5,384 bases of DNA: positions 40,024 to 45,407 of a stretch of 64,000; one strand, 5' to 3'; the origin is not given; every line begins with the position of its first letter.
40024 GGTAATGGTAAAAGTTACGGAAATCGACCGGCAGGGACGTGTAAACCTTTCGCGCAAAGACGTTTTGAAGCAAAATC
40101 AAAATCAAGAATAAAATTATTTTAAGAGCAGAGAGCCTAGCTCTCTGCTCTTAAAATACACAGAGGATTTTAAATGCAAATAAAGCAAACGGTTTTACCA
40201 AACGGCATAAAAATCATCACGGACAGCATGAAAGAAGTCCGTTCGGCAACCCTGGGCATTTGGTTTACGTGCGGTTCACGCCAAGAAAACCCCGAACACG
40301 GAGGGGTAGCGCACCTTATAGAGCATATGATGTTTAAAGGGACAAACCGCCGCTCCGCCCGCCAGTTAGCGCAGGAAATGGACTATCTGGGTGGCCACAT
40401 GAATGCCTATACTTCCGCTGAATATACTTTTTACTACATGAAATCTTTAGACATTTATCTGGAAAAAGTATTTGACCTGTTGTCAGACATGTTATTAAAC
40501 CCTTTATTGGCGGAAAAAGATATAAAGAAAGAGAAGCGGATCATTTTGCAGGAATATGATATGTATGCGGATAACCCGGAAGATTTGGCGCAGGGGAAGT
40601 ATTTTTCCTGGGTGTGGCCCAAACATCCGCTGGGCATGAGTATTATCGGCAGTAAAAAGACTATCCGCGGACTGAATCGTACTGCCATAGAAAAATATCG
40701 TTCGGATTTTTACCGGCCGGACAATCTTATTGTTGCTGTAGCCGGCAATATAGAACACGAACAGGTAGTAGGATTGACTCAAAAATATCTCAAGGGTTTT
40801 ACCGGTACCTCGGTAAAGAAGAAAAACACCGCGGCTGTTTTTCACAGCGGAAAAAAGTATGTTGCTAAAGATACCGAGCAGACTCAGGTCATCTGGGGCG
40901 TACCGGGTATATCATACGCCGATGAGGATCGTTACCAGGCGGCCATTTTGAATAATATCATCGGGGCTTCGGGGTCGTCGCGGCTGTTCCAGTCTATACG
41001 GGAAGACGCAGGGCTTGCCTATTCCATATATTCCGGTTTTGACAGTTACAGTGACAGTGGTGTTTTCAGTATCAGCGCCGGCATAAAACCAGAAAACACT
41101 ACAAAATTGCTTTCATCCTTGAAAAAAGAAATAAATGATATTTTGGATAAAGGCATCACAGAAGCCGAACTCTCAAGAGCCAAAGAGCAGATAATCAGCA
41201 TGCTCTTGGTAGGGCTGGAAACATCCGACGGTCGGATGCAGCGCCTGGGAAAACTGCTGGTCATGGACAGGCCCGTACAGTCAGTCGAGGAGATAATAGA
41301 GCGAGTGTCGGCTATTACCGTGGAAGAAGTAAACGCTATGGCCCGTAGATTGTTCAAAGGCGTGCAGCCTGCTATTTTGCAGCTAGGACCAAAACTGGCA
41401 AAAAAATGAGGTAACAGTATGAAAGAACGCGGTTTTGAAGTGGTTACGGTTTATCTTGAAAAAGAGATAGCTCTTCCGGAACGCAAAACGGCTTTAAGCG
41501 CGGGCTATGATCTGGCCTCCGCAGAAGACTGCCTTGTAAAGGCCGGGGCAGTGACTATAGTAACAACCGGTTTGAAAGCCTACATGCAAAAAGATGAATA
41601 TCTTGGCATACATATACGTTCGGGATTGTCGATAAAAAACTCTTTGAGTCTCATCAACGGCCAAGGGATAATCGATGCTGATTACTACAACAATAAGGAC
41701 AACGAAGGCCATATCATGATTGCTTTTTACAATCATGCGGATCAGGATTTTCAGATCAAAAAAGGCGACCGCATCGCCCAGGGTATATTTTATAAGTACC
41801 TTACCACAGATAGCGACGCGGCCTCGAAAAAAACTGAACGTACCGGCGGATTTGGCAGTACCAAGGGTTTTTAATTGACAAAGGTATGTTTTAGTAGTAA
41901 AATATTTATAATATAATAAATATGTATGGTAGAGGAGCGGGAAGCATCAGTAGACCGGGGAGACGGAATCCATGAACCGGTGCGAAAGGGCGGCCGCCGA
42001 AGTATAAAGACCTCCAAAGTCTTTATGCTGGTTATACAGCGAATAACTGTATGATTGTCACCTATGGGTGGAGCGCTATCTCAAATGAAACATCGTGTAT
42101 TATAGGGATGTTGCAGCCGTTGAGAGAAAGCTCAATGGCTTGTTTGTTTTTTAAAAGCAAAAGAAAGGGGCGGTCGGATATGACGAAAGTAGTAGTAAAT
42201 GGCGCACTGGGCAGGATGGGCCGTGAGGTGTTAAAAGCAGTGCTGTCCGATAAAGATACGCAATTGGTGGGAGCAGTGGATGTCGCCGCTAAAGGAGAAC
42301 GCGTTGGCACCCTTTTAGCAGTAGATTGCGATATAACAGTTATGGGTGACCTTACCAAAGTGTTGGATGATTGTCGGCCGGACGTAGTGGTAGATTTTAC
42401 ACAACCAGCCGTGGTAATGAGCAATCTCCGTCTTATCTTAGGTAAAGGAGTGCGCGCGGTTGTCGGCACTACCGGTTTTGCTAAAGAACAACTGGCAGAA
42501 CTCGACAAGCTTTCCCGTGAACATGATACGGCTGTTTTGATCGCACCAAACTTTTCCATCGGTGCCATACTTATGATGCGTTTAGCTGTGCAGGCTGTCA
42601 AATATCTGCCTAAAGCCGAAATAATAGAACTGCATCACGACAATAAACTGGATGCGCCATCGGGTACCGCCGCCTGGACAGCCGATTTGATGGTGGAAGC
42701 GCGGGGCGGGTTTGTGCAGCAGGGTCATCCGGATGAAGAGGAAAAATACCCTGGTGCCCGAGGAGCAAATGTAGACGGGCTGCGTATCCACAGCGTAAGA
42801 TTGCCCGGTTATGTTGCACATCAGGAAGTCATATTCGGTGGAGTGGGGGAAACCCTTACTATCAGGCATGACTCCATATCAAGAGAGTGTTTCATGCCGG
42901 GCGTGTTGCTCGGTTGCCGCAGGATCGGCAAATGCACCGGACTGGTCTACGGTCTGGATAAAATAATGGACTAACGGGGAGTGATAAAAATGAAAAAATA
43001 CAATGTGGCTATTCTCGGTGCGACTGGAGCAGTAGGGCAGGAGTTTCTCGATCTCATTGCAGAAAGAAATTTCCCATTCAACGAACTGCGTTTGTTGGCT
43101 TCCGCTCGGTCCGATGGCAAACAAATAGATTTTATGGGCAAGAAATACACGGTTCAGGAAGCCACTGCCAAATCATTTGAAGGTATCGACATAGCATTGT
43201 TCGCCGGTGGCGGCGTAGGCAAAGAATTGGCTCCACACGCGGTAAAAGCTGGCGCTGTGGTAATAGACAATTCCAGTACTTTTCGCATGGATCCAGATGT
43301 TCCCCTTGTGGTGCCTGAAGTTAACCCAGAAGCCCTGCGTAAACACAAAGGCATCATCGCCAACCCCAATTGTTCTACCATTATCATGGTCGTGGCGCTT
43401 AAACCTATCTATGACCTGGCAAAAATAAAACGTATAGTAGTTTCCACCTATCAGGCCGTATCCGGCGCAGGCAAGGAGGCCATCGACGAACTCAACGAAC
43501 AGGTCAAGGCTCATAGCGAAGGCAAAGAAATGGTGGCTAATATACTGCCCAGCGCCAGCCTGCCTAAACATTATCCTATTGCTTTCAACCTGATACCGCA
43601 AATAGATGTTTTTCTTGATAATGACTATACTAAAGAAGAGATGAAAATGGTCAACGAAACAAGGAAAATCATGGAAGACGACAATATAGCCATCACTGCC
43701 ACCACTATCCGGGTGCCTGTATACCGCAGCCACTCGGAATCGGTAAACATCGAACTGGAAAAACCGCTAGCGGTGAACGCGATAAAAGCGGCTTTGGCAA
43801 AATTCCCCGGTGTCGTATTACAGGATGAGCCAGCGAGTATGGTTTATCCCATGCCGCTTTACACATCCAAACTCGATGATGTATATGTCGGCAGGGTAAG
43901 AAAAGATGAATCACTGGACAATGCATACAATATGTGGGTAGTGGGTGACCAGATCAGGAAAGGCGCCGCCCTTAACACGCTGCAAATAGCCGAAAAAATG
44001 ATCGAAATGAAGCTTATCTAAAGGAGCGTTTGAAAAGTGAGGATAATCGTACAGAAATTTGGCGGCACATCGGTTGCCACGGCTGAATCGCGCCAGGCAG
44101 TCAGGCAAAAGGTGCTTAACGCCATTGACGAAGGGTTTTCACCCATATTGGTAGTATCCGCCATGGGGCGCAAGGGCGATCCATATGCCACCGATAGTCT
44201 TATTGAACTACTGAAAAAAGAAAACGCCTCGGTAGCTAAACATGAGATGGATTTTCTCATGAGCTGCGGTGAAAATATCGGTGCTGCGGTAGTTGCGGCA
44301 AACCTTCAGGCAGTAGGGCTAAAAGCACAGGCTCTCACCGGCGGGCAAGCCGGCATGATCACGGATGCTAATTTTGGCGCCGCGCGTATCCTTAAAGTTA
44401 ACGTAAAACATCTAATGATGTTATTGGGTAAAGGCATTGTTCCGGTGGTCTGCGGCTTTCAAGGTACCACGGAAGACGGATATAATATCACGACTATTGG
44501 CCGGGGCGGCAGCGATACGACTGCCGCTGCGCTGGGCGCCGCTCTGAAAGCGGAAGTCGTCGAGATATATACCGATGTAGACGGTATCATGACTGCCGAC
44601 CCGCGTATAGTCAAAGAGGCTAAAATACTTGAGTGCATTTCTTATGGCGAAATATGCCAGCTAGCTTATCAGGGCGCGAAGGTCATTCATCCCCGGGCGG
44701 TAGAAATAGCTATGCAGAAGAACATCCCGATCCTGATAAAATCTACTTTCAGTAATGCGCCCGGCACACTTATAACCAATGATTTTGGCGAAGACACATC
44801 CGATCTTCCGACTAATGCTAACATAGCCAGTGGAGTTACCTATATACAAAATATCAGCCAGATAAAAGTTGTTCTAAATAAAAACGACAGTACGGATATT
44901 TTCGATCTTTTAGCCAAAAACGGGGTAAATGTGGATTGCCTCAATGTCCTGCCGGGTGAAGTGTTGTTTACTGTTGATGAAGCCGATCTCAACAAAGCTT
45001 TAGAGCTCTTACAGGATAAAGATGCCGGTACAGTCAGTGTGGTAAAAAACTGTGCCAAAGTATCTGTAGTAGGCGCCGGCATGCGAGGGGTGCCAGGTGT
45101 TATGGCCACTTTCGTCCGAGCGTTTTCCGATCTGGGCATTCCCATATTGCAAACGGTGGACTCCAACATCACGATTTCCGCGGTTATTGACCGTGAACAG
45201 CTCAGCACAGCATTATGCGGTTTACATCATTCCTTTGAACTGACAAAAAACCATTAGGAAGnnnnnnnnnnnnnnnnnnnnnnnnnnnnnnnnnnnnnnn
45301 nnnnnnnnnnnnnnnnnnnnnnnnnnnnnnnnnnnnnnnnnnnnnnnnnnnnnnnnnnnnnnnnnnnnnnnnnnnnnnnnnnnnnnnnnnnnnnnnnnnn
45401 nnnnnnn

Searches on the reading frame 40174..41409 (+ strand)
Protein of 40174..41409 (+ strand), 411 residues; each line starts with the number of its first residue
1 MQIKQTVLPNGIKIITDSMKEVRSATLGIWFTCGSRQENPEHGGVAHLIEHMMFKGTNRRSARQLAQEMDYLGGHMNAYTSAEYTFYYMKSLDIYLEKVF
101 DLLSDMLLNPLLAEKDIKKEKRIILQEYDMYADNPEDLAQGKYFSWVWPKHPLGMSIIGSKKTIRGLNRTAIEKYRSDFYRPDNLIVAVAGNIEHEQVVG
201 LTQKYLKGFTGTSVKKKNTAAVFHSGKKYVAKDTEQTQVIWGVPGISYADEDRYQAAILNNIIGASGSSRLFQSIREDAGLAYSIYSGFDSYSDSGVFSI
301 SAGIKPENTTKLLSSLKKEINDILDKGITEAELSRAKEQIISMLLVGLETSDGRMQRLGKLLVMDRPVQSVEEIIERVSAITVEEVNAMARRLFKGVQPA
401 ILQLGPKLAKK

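Call 30: search_protein_families(library=pfam, proteins=[window:40174-41409:+], max_evalue=0.00001)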
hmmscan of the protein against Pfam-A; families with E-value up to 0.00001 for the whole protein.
window:40174-41409:+ (411 aa): 2 families
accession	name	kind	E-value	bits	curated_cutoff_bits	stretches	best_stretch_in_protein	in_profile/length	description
PF05193.26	Peptidase_M16_C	-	5.4e-45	153.9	23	1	167-339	2-180/181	Peptidase M16 inactive domain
PF00675.25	Peptidase_M16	-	8.1e-39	133.3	22.3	1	14-159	2-147/149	Insulinase (Peptidase family M16)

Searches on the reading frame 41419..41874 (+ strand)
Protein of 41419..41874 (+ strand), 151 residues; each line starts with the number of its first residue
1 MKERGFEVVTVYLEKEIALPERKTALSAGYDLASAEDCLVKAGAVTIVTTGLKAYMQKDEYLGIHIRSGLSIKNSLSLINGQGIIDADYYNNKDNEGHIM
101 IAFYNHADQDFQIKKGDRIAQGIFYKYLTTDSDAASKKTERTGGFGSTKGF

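Call 30: search_protein_families(library=pfam, proteins=[window:41419-41874:+], max_evalue=0.00001)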
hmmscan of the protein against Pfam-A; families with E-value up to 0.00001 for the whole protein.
window:41419-41874:+ (151 aa): 1 family
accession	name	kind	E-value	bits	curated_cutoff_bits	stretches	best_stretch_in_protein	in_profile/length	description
PF00692.24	dUTPase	-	2.8e-25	89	22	1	16-148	2-128/129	dUTPase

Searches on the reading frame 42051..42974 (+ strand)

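Call 30: search_protein_families(library=pfam, proteins=[window:42051-42974:+], max_evalue=0.00001)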
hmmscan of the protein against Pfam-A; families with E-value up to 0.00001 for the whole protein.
window:42051-42974:+ (307 aa): 2 families
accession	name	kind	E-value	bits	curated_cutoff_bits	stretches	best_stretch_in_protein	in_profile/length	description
PF01113.26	DapB_N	-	2.3e-33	115.3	25.6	1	46-168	2-124/124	Dihydrodipicolinate reductase, N-terminus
PF05173.19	DapB_C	-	2.6e-31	108.7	27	1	171-306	1-121/121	Dihydrodipicolinate reductase, C-terminus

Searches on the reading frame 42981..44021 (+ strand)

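Call 30: search_protein_families(library=pfam, proteins=[window:42981-44021:+], max_evalue=0.00001)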
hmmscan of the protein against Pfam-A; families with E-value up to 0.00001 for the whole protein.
window:42981-44021:+ (346 aa): 2 families
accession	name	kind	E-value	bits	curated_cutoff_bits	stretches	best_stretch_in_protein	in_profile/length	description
PF02774.23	Semialdhyde_dhC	-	3.1e-55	187.6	26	1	140-327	1-184/184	Semialdehyde dehydrogenase, dimerisation domain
PF01118.30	Semialdhyde_dh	-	9.1e-37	126.6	26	1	8-121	1-120/121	Semialdehyde dehydrogenase, NAD binding domain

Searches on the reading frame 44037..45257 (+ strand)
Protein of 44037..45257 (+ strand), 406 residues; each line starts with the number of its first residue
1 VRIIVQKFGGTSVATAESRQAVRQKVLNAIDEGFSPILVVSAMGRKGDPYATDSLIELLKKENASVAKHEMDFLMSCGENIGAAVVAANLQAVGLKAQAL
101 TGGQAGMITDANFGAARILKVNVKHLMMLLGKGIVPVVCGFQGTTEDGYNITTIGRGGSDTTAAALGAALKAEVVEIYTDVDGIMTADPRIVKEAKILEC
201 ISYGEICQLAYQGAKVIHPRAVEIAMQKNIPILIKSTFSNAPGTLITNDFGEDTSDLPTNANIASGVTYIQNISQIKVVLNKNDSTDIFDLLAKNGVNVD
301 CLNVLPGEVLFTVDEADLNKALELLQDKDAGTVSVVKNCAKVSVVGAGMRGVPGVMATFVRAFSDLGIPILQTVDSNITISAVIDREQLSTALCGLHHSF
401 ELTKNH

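Call 30: search_protein_families(library=pfam, proteins=[window:44037-45257:+], max_evalue=0.00001)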
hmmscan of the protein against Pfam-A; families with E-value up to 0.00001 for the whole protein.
window:44037-45257:+ (406 aa): 3 families
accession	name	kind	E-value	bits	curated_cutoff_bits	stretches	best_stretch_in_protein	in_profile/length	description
PF00696.33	AA_kinase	-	1.1e-48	166.4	24.9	1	3-236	2-234/234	Amino acid kinase family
PF22468.2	ACT_9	-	3.6e-20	71.9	27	1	342-400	1-61/61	ACT domain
PF13840.12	ACT_7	-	4.3e-15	55.8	27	1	335-397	2-64/65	ACT domain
